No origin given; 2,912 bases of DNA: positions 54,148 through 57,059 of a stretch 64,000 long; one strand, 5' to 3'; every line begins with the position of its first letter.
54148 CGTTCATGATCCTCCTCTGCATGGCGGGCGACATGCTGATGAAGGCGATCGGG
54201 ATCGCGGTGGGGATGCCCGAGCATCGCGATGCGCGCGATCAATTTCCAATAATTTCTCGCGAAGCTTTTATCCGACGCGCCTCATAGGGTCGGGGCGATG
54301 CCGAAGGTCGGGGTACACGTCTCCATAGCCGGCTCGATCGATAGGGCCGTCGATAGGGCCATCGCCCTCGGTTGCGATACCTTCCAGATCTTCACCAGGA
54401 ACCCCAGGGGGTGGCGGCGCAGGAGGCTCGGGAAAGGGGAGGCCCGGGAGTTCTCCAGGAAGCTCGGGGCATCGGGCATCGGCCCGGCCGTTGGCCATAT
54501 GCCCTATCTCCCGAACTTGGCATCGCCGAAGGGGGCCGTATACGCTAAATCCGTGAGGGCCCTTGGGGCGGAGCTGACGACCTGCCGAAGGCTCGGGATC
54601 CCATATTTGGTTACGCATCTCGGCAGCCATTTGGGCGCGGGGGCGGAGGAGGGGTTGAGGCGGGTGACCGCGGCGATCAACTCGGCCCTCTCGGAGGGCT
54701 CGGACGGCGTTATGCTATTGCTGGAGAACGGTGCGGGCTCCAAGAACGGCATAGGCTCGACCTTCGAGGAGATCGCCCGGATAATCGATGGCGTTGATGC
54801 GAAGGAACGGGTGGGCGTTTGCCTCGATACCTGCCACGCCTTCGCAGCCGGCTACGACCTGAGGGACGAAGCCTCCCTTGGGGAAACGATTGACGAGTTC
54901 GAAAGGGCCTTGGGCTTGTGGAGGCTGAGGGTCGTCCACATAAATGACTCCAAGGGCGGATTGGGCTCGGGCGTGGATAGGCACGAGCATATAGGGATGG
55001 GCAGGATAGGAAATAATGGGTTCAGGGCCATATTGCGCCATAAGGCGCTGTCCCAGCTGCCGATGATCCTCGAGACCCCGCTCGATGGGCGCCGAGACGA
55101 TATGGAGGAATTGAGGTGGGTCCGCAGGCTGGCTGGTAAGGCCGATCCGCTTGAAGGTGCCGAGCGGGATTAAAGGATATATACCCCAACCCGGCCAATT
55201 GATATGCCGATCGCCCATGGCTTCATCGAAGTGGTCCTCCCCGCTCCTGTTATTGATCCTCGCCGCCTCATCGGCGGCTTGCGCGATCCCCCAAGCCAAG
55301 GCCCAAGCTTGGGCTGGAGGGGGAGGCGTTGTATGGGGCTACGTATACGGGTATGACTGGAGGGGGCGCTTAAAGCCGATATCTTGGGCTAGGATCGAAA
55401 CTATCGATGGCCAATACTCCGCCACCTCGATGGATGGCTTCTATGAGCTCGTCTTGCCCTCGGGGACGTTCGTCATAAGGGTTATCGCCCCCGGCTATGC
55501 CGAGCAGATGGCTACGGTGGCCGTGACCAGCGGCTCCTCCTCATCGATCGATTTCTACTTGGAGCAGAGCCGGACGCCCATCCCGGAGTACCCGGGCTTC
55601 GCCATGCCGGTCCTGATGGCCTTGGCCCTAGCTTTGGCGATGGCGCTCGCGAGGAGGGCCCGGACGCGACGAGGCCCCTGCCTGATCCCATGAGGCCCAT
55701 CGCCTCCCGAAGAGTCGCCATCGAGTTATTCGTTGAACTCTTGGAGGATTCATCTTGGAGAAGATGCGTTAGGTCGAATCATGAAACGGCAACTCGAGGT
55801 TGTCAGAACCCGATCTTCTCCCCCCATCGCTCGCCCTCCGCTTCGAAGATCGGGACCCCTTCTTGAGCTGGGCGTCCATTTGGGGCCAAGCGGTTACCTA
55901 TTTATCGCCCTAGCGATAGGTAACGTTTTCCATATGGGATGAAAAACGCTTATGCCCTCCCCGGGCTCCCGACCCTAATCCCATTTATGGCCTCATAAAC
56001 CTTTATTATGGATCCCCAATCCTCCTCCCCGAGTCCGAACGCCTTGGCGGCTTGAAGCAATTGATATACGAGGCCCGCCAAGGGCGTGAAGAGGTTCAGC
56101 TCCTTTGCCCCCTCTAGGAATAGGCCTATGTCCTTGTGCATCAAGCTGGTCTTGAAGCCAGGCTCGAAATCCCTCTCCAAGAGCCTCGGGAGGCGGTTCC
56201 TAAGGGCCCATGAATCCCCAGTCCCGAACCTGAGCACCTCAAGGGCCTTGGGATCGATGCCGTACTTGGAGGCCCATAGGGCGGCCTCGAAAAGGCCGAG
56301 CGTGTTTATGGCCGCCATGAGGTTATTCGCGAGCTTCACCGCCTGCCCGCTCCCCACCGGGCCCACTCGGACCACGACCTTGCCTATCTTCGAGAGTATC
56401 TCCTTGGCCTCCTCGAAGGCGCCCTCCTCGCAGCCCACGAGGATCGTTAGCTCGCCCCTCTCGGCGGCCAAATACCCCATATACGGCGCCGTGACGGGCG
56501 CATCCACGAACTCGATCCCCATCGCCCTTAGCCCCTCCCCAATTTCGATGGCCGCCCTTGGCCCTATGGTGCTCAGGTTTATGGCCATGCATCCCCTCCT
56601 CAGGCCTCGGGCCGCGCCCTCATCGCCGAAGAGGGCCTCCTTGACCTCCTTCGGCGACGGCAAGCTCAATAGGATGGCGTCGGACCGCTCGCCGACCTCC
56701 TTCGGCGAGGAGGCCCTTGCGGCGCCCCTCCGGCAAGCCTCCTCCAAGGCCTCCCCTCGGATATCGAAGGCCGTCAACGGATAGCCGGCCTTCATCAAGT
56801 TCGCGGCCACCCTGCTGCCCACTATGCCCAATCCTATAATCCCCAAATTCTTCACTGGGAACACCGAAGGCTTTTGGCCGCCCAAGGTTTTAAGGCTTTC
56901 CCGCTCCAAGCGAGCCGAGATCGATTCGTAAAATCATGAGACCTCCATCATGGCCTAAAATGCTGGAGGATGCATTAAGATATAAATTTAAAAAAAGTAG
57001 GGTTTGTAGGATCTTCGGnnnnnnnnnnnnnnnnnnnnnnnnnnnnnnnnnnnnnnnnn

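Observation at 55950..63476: Candidate new catabolic module: GRE + activase, altered Fe-S hydro-lyase, NRAMP-like permease, beta-hydroxyacid dehydrogenase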

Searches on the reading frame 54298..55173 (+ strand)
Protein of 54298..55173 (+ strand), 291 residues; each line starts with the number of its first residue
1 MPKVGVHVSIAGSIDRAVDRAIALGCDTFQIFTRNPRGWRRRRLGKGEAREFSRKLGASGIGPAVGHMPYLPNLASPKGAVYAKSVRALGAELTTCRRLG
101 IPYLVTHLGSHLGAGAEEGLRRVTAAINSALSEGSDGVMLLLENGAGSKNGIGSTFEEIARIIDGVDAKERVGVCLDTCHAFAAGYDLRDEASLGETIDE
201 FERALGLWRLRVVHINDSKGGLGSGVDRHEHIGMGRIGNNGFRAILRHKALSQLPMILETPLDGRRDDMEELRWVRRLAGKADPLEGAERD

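Call 3: search_protein_families(library=pfam, proteins=[window:54298-55173:+])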
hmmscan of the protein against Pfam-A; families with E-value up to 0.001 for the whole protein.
window:54298-55173:+ (291 aa): 1 family
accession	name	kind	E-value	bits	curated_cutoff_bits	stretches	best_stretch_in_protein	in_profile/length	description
PF01261.30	AP_endonuc_2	-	2e-53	182.1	31.1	1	19-277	2-248/249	Xylose isomerase-like TIM barrel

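Call 4: search_protein_families(library=ncbifam, proteins=[window:54298-55173:+])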
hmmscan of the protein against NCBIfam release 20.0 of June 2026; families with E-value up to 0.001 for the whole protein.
window:54298-55173:+ (291 aa): 6 families
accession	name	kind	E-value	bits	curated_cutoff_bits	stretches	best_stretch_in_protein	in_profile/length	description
TIGR00587.1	nfo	subfamily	1.8e-80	270.2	129.65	1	4-275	3-276/279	deoxyribonuclease IV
NF002197.0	PRK01060.1-2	equivalog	3.2e-75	252.9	376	1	2-277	10-286/289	deoxyribonuclease IV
NF002199.0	PRK01060.1-4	equivalog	2.9e-73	246.4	315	1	3-277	3-277/282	deoxyribonuclease IV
NF002196.0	PRK01060.1-1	equivalog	3.1e-58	197.4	333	1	2-264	2-264/297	deoxyribonuclease IV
NF002198.0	PRK01060.1-3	equivalog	6.7e-38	130.7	244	1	4-273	5-249/253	deoxyribonuclease IV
NF041277.1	coba_remo_CbiR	equivalog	0.00026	20.6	105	1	67-247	65-219/249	cobamide remodeling phosphodiesterase CbiR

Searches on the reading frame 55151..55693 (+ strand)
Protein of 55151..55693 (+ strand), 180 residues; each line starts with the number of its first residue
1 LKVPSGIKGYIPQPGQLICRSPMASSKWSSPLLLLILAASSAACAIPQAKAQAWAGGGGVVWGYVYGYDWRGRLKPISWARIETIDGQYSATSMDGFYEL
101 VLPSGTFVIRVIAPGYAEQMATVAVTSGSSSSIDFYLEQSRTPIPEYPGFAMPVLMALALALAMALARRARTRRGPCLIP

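Call 3: search_protein_families(library=pfam, proteins=[window:55151-55693:+])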
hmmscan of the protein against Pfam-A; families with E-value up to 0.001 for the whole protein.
window:55151-55693:+ (180 aa): 2 families
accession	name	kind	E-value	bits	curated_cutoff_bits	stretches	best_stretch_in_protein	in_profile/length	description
PF13620.12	CarboxypepD_reg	-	1.9e-06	28.6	32.3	1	76-138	13-82/82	Carboxypeptidase regulatory-like domain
PF13715.12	CarbopepD_reg_2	-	0.00029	21.3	32.2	1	90-141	28-80/88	CarboxypepD_reg-like domain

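Call 4: search_protein_families(library=ncbifam, proteins=[window:55151-55693:+])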
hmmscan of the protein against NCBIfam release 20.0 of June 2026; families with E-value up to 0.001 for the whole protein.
window:55151-55693:+ (180 aa): 1 family
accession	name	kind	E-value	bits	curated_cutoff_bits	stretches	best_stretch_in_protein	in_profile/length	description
NF052345.1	S_layer_anammox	exception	1.4e-06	26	1400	1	44-146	1299-1400/1596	Kustd1514 family S-layer glycoprotein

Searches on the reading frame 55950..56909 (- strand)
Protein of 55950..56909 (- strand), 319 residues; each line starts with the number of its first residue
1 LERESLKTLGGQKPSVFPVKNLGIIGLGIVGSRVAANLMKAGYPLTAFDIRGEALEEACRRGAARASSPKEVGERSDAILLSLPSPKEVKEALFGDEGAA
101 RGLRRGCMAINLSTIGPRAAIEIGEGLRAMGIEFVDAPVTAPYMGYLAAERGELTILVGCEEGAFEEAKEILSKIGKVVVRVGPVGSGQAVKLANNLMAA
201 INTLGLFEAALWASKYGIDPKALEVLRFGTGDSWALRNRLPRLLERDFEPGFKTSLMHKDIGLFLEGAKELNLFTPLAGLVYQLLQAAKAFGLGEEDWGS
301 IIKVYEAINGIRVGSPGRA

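Call 3: search_protein_families(library=pfam, proteins=[window:55950-56909:-])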
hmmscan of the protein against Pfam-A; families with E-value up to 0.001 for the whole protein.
window:55950-56909:- (319 aa): 4 families
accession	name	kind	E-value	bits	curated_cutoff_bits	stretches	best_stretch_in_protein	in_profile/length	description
PF03446.21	NAD_binding_2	-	3.6e-35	121.8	21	1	22-182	2-159/161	NAD binding domain of 6-phosphogluconate dehydrogenase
PF14833.11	NAD_binding_11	-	3.4e-32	111.7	30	1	186-305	1-122/122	NAD-binding of NADP-dependent 3-hydroxyisobutyrate dehydrogenase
PF02826.25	2-Hacid_dh_C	-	1.8e-07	31.2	25.1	1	20-92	37-108/178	D-isomer specific 2-hydroxyacid dehydrogenase, NAD binding domain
PF02737.24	3HCDH_N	-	8.8e-06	26.2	22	1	22-69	2-49/180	3-hydroxyacyl-CoA dehydrogenase, NAD binding domain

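Call 4: search_protein_families(library=ncbifam, proteins=[window:55950-56909:-])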
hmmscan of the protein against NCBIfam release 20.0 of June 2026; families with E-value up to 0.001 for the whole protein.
window:55950-56909:- (319 aa): 13 families
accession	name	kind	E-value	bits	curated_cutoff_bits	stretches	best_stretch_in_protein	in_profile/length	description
TIGR01505.1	tartro_sem_red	equivalog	6.1e-67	225.9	340.75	1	22-311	2-289/291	2-hydroxy-3-oxopropionate reductase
NF008592.0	PRK11559.1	equivalog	2.6e-66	223.9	397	1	20-313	3-294/296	2-hydroxy-3-oxopropionate reductase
TIGR01692.1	HIBADH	equivalog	4.9e-60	203.3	291.6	1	25-305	2-287/288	3-hydroxyisobutyrate dehydrogenase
NF043037.1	ThreonDh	equivalog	2.4e-54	184.8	350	1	21-309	4-291/297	L-threonate dehydrogenase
NF011633.0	PRK15059.1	equivalog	7.4e-46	156.6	451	1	21-308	2-286/292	2-hydroxy-3-oxopropionate reductase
NF012005.0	PRK15461.1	equivalog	1.2e-44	152.7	348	1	22-311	4-292/298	sulfolactaldehyde 3-reductase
NF007161.0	PRK09599.1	subfamily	1.1e-12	47.8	271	1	21-196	2-177/302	NADP-dependent phosphogluconate dehydrogenase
TIGR00872.1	gnd_rel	equivalog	1.7e-08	34.1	297.2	1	21-196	2-175/299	phosphogluconate dehydrogenase (NAD(+)-dependent, decarboxylating)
NF005650.0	PRK07417.1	equivalog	4.3e-05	22.9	290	1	20-85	2-68/281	prephenate/arogenate dehydrogenase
TIGR03026.1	NDP-sugDHase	subfamily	4.9e-05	22.3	189.8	0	21-57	2-38/413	nucleotide sugar dehydrogenase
NF006765.0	PRK09287.1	equivalog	8.4e-05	21.6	413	0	20-60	4-44/476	NADP-dependent phosphogluconate dehydrogenase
NF004699.0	PRK06035.1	equivalog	0.00021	20.6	500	0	19-60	3-44/294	3-hydroxyacyl-CoA dehydrogenase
NF042925.1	FHMPC_DH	equivalog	0.0003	20.2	500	0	21-59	2-40/304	5-formyl-3-hydroxy-2-methylpyridine 4-carboxylate 5-dehydrogenase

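Call 28: search_solved_structures(query=window:55950-56909:-, max_evalue=1e-20, show_alignments=0)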
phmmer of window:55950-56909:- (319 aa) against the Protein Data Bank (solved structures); distinct sequences matched with E-value up to 1e-20: 23.
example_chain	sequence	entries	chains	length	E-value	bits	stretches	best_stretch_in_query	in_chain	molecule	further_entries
3cky_A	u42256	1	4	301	1.1e-52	182.5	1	22-314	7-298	2-hydroxymethyl glutarate dehydrogenase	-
1vpd_A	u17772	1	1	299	4.9e-51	177.1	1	21-311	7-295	TARTRONATE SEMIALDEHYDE REDUCTASE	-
3w6u_A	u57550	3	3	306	3.7e-47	164.3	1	21-293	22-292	6-phosphogluconate dehydrogenase, NAD-binding protein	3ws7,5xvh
3w6z_A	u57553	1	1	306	2.5e-46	161.6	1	21-293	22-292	6-phosphogluconate dehydrogenase, NAD-binding protein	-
2i9p_A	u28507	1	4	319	3.4e-46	161.2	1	17-303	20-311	3-hydroxyisobutyrate dehydrogenase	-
2gf2_A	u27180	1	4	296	8.6e-46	159.9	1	22-303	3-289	3-hydroxyisobutyrate dehydrogenase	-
9rb2_A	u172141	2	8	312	8.9e-46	159.8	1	21-307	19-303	Probable oxidoreductase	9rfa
1yb4_A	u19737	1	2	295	2.7e-45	158.2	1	21-307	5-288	tartronic semialdehyde reductase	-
3obb_A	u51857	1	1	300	1.4e-40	142.7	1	19-309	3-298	Probable 3-hydroxyisobutyrate dehydrogenase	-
3q3c_A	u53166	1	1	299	2.7e-40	141.8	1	19-309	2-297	Probable 3-hydroxyisobutyrate dehydrogenase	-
5je8_A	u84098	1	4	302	1e-38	136.6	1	18-303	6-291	3-hydroxyisobutyrate dehydrogenase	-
3g0o_A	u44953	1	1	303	2.3e-37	132.2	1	21-306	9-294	3-hydroxyisobutyrate dehydrogenase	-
6sm7_A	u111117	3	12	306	1.1e-36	129.9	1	22-306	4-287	3-sulfolactaldehyde reductase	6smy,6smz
3pef_A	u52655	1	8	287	4.2e-33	118.2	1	21-306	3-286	6-phosphogluconate dehydrogenase, NAD-binding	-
4dll_A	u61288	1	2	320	3.3e-31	112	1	21-304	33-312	2-hydroxy-3-oxopropionate reductase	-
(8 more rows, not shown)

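Call 56: search_protein_representatives(protein=window:55950-56909:-)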
Query: 319 residues. Proteins with E-value up to 0.001 (for the whole library): 26401; up to 1e-10: 12110; up to 1e-30: 1291. The best 150 are listed.
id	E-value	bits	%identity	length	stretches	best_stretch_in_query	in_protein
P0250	1.7e-97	342.8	57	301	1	22-313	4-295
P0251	4.0e-85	302.2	50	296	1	21-313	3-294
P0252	1.9e-77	277.0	34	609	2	21-311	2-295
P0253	8.3e-77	274.9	31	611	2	12-315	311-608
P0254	8.6e-73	261.7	34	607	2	3-314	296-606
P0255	2.7e-72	260.1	31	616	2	20-315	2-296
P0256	2.4e-67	243.8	45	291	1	22-313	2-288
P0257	1.1e-65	238.4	32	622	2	21-292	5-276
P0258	1.7e-64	234.5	52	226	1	94-313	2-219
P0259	4.3e-63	229.9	31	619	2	22-317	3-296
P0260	1.1e-60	222.0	45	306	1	21-313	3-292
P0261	1.7e-60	221.3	38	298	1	19-313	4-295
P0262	5.0e-60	219.8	33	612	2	20-271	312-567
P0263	1.3e-59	218.5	42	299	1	21-314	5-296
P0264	1.0e-58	215.5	40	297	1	19-308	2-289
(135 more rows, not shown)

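Call 58: find_encoding_contigs(protein=P0250, flank=10000, max_places=3)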
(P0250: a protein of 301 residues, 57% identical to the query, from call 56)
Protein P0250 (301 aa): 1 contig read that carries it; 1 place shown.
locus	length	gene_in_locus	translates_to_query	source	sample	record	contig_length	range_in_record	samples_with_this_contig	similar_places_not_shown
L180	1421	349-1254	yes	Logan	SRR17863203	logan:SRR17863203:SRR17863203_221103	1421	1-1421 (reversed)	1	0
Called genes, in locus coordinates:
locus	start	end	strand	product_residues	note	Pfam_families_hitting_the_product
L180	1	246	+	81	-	?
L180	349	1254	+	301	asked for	PF02737:3HCDH_N (weak), PF02826:2-Hacid_dh_C, PF03446:NAD_binding_2, PF14833:NAD_binding_11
